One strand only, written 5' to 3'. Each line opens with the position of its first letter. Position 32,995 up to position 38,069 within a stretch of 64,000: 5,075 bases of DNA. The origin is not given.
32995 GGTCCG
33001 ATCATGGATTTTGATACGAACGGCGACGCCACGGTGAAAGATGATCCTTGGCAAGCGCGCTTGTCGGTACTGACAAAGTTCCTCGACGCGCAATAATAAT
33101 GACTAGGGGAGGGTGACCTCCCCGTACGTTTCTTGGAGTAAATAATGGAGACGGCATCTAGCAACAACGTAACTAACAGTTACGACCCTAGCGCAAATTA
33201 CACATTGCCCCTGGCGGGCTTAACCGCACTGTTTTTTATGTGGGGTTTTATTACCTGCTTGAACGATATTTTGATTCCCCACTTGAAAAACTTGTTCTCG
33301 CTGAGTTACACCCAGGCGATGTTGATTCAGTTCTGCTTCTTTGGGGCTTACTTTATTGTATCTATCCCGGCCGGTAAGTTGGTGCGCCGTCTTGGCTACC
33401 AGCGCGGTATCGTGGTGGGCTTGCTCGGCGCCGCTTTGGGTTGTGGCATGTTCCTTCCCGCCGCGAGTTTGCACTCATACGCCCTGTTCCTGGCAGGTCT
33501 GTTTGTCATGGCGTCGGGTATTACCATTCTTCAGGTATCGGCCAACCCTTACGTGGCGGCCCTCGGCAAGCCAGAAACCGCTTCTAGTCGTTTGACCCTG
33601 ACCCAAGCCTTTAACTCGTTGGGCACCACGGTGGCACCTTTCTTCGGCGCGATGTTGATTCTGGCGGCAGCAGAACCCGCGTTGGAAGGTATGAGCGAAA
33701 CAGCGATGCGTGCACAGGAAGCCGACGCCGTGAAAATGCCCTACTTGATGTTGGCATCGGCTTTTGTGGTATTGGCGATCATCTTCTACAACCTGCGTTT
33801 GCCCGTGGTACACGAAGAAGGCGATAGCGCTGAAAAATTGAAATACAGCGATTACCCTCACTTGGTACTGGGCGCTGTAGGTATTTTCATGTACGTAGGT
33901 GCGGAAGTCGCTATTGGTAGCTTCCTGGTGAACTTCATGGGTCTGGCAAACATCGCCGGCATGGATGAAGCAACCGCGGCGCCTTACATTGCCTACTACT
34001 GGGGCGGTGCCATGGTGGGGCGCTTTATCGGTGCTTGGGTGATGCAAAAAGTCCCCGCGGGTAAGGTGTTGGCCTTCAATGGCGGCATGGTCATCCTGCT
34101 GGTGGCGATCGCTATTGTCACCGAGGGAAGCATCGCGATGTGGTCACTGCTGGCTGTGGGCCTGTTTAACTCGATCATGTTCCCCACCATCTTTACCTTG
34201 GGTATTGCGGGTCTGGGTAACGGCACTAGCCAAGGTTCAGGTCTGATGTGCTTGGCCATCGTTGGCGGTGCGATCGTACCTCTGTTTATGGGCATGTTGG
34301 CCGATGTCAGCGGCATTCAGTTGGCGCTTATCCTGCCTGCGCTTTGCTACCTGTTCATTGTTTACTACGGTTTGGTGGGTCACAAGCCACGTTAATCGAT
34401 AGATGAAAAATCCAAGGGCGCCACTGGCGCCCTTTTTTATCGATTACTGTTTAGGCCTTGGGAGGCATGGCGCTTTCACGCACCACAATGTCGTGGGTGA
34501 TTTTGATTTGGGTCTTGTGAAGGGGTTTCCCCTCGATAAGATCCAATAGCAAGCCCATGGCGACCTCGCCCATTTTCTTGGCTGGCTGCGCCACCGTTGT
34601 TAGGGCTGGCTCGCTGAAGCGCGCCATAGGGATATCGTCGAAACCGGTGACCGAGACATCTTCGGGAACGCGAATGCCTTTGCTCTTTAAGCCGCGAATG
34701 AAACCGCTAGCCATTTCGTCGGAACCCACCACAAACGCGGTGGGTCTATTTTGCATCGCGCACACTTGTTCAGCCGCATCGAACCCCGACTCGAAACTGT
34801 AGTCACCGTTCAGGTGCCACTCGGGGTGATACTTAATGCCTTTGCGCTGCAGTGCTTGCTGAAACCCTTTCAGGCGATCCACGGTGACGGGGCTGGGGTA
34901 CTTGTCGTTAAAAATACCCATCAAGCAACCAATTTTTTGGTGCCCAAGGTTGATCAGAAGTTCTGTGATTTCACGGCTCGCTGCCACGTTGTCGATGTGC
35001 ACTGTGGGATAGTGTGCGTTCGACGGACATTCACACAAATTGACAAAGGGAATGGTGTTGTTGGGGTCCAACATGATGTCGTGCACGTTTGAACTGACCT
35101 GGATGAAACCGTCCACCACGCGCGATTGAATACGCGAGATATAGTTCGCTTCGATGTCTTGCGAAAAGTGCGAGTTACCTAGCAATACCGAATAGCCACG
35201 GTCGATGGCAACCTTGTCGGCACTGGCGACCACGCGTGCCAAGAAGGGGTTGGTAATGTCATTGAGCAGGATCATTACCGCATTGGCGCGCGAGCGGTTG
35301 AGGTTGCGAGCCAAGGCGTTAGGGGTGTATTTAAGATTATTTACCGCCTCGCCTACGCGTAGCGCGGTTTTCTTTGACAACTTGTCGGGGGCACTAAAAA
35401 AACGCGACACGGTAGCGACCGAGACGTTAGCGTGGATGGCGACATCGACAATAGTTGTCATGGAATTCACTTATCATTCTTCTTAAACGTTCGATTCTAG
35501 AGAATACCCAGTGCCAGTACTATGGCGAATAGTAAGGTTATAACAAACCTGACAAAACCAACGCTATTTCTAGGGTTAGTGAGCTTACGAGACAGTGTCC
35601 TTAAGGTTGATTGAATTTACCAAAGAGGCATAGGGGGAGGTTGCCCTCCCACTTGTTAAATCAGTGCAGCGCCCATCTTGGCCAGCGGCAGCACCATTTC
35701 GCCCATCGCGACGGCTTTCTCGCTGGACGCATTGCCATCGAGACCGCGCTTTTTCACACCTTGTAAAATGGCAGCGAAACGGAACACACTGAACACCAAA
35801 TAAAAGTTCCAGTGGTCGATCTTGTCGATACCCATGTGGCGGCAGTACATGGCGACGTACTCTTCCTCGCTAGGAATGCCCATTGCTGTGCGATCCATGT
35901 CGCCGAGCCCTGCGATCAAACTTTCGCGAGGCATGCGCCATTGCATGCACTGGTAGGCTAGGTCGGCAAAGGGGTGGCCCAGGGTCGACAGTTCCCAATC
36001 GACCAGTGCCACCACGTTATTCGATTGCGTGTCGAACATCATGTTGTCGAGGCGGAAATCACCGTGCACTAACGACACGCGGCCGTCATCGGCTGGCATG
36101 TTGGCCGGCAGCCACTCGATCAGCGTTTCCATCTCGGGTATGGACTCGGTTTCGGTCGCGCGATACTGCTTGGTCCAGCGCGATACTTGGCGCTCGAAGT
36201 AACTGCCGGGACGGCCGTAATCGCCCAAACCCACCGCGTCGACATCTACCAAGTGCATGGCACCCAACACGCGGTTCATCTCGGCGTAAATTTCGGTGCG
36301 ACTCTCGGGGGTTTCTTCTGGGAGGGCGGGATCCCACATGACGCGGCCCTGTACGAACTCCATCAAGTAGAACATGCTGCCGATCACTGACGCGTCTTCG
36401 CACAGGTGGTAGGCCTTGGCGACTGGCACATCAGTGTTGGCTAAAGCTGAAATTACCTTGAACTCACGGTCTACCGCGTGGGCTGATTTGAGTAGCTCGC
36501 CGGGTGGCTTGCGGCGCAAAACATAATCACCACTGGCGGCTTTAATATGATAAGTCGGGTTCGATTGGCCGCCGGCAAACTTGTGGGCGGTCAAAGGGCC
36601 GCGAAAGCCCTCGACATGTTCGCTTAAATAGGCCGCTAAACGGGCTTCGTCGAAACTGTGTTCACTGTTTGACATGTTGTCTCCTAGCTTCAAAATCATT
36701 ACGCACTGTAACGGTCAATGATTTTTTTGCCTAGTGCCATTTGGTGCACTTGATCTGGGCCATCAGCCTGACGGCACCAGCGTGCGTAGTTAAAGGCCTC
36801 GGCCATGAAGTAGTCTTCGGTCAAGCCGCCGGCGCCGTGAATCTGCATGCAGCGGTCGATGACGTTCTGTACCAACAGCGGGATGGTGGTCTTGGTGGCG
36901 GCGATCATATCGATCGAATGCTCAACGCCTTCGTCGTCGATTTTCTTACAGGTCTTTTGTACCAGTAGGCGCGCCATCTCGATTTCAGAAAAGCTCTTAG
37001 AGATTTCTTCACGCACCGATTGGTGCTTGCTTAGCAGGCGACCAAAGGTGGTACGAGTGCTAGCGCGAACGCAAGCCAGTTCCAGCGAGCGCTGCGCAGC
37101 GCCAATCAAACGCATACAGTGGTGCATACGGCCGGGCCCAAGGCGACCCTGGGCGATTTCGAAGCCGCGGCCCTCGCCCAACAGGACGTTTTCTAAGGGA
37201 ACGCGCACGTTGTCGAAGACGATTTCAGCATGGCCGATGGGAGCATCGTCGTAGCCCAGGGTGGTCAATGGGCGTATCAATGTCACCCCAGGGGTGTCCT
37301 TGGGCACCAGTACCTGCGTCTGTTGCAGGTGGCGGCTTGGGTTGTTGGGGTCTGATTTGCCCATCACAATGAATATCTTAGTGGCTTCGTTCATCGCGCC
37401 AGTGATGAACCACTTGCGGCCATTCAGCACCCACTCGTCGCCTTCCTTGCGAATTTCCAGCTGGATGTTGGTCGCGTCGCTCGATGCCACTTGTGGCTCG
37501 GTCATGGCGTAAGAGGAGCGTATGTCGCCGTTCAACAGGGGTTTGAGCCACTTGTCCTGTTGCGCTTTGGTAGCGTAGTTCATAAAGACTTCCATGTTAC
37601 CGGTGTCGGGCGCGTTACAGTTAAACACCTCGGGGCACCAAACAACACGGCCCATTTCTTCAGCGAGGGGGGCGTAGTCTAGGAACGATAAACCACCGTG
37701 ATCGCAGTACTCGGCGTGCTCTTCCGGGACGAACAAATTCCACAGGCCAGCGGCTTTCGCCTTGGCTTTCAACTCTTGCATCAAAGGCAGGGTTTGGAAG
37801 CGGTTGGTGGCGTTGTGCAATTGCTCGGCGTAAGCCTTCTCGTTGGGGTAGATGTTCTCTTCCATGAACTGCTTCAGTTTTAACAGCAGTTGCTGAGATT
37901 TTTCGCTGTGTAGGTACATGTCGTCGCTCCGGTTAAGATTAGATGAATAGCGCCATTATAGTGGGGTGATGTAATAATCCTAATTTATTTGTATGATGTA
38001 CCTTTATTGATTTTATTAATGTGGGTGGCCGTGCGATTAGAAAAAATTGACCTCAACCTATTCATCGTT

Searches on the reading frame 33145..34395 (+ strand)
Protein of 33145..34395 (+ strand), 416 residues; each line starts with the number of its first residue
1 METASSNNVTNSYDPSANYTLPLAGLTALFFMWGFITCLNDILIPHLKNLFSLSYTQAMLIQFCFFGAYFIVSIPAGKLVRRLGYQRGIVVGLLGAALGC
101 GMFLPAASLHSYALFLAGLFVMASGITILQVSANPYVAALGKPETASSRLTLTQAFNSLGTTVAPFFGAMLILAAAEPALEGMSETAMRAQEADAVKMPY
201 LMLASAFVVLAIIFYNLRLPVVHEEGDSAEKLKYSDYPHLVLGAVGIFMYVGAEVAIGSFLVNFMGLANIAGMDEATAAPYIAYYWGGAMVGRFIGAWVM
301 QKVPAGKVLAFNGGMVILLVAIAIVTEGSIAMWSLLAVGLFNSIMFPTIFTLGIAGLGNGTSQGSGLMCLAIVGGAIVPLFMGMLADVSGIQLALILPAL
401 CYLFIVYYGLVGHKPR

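Call 4: search_protein_families(library=pfam, proteins=[window:33145-34395:+])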
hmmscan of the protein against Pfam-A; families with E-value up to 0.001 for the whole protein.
window:33145-34395:+ (416 aa): 1 family
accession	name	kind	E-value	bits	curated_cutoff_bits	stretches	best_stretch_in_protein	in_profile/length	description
PF07690.21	MFS_1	-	7.9e-21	74.8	33.4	1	28-358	4-324/347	Major Facilitator Superfamily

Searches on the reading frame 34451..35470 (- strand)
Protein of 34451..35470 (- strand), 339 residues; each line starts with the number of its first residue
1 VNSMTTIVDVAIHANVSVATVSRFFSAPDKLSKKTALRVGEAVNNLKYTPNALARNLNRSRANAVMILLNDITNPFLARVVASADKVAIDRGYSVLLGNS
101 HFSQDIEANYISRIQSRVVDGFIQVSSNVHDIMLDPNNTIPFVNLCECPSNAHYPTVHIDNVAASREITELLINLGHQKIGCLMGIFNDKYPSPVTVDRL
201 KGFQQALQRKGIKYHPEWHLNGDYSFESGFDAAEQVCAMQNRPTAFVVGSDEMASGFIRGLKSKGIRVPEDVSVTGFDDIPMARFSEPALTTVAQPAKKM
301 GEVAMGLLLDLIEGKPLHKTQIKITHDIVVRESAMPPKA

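Call 6: search_protein_families(library=pfam, proteins=[window:34451-35470:-])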
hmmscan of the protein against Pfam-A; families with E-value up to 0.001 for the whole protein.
window:34451-35470:- (339 aa): 4 families
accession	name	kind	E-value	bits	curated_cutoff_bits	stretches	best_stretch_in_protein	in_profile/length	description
PF13377.12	Peripla_BP_3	-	2e-37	129.3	26.5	1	170-333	2-166/167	Periplasmic binding protein-like domain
PF00532.27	Peripla_BP_1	-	4.7e-28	98.9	22.2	1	64-329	3-278/281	Periplasmic binding proteins and sugar binding domain of LacI family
PF00356.27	LacI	-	4.4e-14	52.4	27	1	6-51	1-46/46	Bacterial regulatory proteins, lacI family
PF13407.12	Peripla_BP_4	-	2.8e-13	50.5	35.1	1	67-315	3-257/258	Periplasmic binding protein domain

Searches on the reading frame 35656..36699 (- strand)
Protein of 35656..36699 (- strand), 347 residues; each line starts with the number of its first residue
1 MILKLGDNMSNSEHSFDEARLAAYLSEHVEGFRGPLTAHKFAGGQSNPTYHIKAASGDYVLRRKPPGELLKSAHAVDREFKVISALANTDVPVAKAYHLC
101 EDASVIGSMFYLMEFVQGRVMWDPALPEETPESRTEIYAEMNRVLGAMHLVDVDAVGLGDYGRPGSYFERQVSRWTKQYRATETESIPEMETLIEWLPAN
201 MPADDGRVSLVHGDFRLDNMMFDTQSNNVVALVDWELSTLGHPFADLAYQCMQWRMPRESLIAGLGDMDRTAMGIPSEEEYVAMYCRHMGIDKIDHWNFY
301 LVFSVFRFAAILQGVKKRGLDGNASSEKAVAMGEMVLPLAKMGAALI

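Call 7: search_protein_families(library=pfam, proteins=[window:35656-36699:-])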
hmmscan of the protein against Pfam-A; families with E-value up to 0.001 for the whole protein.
window:35656-36699:- (347 aa): 4 families
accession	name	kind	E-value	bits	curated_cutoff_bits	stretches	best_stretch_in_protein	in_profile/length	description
PF01636.29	APH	-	8.6e-56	189.8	23.2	1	39-259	3-218/239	Phosphotransferase enzyme family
PF02958.26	EcKL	-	5.3e-07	29.7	22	1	188-249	201-259/294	Ecdysteroid kinase-like family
PF03881.20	Fructosamin_kin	-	0.00014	21.6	22.4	0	167-230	147-210/288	Fructosamine kinase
PF01633.27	Choline_kinase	-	0.00029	20.7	29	1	136-250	87-203/300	Choline/ethanolamine kinase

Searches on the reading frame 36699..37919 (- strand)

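Call 7: search_protein_families(library=pfam, proteins=[window:36699-37919:-])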
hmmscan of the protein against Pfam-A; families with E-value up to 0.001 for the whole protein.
window:36699-37919:- (406 aa): 5 families
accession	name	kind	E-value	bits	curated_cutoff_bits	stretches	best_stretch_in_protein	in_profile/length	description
PF00441.29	Acyl-CoA_dh_1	-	3.3e-30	105.7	22.4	1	250-400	1-149/150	Acyl-CoA dehydrogenase, C-terminal domain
PF02770.24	Acyl-CoA_dh_M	-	4.2e-20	72.2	33.3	1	137-238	2-97/97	Acyl-CoA dehydrogenase, middle domain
PF02771.21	Acyl-CoA_dh_N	-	4.8e-10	40.2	22.9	1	6-132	2-113/113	Acyl-CoA dehydrogenase, N-terminal domain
PF11794.13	HpaB_N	-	4.6e-07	30.1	35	1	115-247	120-270/270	4-hydroxyphenylacetate 3-hydroxylase N terminal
PF08028.16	Acyl-CoA_dh_2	-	2.3e-06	28.4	22.7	1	267-372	3-116/134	Acyl-CoA dehydrogenase, C-terminal domain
